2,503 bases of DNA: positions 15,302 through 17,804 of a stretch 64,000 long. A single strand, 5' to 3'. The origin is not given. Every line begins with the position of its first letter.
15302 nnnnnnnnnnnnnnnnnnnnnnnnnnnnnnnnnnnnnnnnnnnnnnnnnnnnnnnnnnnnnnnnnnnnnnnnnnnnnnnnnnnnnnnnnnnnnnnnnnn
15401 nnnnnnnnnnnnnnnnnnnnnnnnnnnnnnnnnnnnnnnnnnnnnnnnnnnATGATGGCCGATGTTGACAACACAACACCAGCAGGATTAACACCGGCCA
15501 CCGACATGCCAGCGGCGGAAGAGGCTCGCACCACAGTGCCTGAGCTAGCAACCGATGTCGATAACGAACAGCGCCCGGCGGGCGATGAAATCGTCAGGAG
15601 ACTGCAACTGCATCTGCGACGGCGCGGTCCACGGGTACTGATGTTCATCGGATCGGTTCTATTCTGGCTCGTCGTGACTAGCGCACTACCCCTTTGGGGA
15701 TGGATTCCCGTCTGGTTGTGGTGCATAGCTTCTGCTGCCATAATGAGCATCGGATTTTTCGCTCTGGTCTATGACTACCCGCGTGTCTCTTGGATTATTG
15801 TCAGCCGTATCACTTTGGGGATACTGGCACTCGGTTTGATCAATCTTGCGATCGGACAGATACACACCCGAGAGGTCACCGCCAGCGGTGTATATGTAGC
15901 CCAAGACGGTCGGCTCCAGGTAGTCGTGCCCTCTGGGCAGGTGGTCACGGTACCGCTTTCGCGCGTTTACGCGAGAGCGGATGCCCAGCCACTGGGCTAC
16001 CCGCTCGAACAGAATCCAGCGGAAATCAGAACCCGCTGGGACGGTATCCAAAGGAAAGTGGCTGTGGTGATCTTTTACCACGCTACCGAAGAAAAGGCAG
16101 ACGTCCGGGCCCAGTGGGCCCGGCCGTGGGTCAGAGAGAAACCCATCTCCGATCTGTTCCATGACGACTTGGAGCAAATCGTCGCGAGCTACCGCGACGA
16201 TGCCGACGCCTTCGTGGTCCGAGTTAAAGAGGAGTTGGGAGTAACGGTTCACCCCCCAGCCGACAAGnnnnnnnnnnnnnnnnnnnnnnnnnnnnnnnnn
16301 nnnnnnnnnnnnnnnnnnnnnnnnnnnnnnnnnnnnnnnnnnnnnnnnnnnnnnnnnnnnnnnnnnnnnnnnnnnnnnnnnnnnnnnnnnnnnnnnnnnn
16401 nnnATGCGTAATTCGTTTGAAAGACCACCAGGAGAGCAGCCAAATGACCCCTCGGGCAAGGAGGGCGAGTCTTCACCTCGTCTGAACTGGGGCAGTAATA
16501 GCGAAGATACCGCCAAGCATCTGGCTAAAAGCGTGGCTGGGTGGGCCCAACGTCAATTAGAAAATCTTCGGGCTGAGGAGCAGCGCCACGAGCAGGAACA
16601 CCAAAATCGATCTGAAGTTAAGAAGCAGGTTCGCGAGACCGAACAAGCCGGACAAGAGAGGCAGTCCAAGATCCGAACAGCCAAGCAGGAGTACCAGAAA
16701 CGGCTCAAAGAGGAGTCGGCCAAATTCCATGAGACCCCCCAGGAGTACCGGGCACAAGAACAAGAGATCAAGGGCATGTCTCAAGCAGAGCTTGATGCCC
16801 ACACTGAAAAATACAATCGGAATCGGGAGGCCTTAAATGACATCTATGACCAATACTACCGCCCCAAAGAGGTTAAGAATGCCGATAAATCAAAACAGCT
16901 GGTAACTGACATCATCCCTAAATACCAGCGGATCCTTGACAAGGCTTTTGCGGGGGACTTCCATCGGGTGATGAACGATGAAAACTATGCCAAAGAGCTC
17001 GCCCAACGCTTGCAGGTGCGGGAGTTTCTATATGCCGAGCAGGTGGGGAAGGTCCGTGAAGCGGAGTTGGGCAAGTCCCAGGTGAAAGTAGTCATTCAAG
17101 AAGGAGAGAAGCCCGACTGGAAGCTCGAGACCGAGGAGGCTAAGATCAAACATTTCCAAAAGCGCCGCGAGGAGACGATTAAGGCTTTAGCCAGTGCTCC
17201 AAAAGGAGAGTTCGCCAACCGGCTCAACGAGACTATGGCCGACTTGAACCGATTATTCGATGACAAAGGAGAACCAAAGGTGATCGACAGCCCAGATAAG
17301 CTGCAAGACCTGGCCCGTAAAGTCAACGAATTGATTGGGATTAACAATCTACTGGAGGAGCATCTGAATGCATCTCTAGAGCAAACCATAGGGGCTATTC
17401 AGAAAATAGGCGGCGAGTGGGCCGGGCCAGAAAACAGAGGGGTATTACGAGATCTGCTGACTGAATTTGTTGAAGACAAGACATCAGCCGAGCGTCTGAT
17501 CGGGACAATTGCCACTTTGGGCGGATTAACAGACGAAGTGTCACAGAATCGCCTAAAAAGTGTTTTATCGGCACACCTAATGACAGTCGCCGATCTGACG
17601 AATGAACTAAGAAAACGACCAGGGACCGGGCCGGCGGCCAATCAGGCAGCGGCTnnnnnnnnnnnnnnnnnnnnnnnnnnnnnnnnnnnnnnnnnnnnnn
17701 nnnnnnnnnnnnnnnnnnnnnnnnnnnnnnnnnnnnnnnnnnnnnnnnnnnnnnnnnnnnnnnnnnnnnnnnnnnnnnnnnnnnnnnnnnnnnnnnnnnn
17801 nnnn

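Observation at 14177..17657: Uncharacterised secreted + membrane + leaderless coiled-coil protein module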

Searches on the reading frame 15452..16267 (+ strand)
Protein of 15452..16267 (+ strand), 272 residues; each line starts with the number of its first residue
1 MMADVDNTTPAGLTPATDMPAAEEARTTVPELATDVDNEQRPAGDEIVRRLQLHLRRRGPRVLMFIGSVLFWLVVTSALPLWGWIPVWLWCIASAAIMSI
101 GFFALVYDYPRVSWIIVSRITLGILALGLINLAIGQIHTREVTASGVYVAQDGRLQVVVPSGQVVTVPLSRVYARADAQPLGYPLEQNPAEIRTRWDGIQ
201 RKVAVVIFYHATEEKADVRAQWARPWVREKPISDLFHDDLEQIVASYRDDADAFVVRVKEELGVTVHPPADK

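Call 6: search_protein_families(library=pfam, proteins=[window:15452-16267:+], max_evalue=1)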
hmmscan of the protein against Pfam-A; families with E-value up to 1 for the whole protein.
window:15452-16267:+ (272 aa): 0 families

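Call 7: search_protein_families(library=ncbifam, proteins=[window:15452-16267:+], max_evalue=1)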
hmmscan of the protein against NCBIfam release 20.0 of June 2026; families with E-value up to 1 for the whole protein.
window:15452-16267:+ (272 aa): 0 families

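Call 15: find_homologous_proteins(query=window:15452-16267:+, max_evalue=0.001)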
Query window:15452-16267:+ (272 aa): 1 proteins with E <= 0.001 among 2766 candidates.
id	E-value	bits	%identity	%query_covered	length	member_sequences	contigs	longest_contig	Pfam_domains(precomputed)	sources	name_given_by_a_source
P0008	2.0e-177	606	100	100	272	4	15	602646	-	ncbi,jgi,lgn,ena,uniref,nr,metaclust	ncbi:MAG: hypothetical protein VE98_C0001G0521 [candidate division Kazan bacterium GW2011_GWA1_50_15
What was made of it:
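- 15452..16270 (+): Gene B: 272-aa (or 271-aa) membrane protein. It has an acidic cytoplasmic N-tail, three TM spans (about aa 62-135) and a predicted external C-terminal domain. It is translationally coupled to A through the ATGA overlap. No homologue at E<=1e-3 among 5.8 billion clusters (call 15).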

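Call 25: search_solved_structures(query=window:15452-16267:+, max_evalue=10)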
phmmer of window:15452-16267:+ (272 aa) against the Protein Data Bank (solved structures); distinct sequences matched with E-value up to 10: 0.

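Call 54: search_protein_families(library=padloc, proteins=[window:15452-16267:+], max_evalue=0.1)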
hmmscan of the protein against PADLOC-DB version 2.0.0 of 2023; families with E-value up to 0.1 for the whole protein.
window:15452-16267:+ (272 aa): 0 families

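Call 55: search_protein_families(library=phrogs, proteins=[window:15452-16267:+], max_evalue=0.1)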
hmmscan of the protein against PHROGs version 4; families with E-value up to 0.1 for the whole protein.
window:15452-16267:+ (272 aa): 0 families

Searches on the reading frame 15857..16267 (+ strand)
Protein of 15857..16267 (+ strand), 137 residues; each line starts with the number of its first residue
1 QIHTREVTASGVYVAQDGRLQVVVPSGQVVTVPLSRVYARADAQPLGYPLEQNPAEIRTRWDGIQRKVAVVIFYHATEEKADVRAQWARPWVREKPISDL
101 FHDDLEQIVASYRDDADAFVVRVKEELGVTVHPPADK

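Call 88: search_solved_structures(query=A11, max_evalue=10)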
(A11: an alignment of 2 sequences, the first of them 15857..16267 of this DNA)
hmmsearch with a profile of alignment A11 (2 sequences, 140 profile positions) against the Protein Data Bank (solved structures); distinct sequences matched with E-value up to 10: 0.

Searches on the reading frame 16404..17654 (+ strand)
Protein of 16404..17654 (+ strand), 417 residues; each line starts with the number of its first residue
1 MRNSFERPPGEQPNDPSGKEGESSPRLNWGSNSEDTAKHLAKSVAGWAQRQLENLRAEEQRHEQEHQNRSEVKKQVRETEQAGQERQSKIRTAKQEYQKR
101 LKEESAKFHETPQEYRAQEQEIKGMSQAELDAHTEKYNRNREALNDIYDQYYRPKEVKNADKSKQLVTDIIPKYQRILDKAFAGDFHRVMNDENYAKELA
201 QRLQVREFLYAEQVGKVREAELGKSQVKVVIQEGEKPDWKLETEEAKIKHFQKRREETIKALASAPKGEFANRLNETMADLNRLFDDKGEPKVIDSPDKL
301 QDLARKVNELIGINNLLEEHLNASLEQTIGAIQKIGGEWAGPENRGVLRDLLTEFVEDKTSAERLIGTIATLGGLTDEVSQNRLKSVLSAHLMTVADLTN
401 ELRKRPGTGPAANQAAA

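Call 6: search_protein_families(library=pfam, proteins=[window:16404-17654:+], max_evalue=1)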
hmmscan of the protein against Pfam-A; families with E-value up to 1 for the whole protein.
window:16404-17654:+ (417 aa): 0 families

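Call 7: search_protein_families(library=ncbifam, proteins=[window:16404-17654:+], max_evalue=1)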
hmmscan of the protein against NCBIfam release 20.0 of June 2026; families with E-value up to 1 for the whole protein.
window:16404-17654:+ (417 aa): 7 families
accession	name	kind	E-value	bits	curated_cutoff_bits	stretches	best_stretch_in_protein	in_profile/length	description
TIGR02169.1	SMC_prok_A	equivalog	1.7e-05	22.7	729.4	1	48-283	687-918/1165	chromosome segregation protein SMC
NF002629.0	PRK02292.1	equivalog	0.0022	17.8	184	1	69-203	11-140/192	V-type ATP synthase subunit E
NF045780.1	TrlF_fam_ATP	equivalog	0.02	13.6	350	1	31-315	444-739/944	TrlF family AAA-like ATPase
NF005061.0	PRK06474.1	equivalog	0.041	13.8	121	1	73-173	79-177/178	hypothetical protein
NF033101.0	blaL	exception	0.11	11.6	650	1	122-250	146-276/325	BlaL family class A beta-lactamase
NF005844.0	PRK07764.1-3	equivalog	0.73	8.5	964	1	36-267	406-625/841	DNA polymerase III subunit gamma and tau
NF007123.0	PRK09564.1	equivalog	0.77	8.4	458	1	156-244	163-253/444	CoA-disulfide reductase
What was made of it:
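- On SMC / canonical coiled-coil proteins: TIGR02169 scores 22.7 bits against a cut-off of 729 (call 7).
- The SMC hit scores 22.7 bits against a cut-off of 729 (call 7).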

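Call 13: find_homologous_proteins(query=window:16404-17654:+, max_evalue=0.001)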
Query window:16404-17654:+ (417 aa): 1 proteins with E <= 0.001 among 8000 candidates.
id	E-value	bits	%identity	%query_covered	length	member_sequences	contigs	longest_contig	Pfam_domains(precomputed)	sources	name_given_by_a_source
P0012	2.5e-267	904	100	100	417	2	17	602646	-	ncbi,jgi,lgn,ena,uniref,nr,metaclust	ncbi:MAG: hypothetical protein VE98_C0001G0522 [candidate division Kazan bacterium GW2011_GWA1_50_15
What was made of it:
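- B and C each found only themselves (calls 13, 15).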

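Call 26: search_solved_structures(query=window:16404-17654:+, max_evalue=1)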
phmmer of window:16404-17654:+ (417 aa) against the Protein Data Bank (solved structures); distinct sequences matched with E-value up to 1: 2.
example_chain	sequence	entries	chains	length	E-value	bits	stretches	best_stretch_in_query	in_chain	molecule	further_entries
7fcf_A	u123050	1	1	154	0.29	13.7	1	235-329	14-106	Fimbrial protein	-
7fcf_B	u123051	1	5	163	0.34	13.5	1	235-329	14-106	Fimbrial protein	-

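Call 53: predict_structure(protein=window:16404-17654:+)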
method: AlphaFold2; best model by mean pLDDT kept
length: 417 residues; sequences in the alignment: 1
mean_pLDDT: 52.8   pTM: 0.29
mean pLDDT of the five models: 52.8, 48.1, 47.9, 46.7, 42.8
residues with pLDDT >= 90: 0; 70-90: 70; 50-70: 145; < 50: 202
segments of 3 or more residues with pLDDT < 50: 1-3, 6-32, 108-110, 112-115, 150-272, 288-291, 393-417
pLDDT, mean of each block of 10 residues (from residue 1): 46 40 40 55 72 80 83 81 78 79 56 48 66 71 54 40 43 44 40 42 37 33 28 28 41 40 38 52 53 51 54 53 62 61 64 54 60 65 63 46 37 31
secondary structure, 60 per line:
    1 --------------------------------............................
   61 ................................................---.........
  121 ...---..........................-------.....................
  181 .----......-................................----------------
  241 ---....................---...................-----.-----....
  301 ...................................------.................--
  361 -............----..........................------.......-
elements in order: H33-108 H112-123 H127-152 H160-181 H186-191 H193-224 H244-263 H267-284 H297-335 H342-358 H362-373 H378-403 H410-416
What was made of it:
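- Checked: A low-confidence AlphaFold model (pLDDT 52.8) is all-helical, with residues 1-32 disordered and one long helix at 33-108 (call 53).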

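Call 54: search_protein_families(library=padloc, proteins=[window:16404-17654:+], max_evalue=0.1)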
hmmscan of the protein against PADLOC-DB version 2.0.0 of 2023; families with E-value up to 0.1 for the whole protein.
window:16404-17654:+ (417 aa): 0 families

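Call 55: search_protein_families(library=phrogs, proteins=[window:16404-17654:+], max_evalue=0.1)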
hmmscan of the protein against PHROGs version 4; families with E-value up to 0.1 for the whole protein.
window:16404-17654:+ (417 aa): 0 families

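Call 69: search_solved_structures(query=A9, max_evalue=1, show_alignments=0)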
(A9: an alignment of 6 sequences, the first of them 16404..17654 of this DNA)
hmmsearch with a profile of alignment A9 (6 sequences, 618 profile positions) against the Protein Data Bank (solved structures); distinct sequences matched with E-value up to 1: 2.
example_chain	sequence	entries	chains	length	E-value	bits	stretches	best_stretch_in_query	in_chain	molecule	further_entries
3qfi_A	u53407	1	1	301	0.057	15.5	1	285-360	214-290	Transcriptional regulator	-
2dq3_A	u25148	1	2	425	0.29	13.2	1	438-531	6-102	Seryl-tRNA synthetase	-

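Call 78: find_related_loci(query=A9, collection=viral_contigs, flank=8000)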
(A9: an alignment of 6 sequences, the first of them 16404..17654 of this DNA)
Query A9 (417 aa) in viral_contigs; peptide patterns used: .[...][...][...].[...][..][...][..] (x = any residue, [..] = any of these).
159 stretches matched a pattern, but none encodes a relative of the query by tblastn (E <= 1e-3).
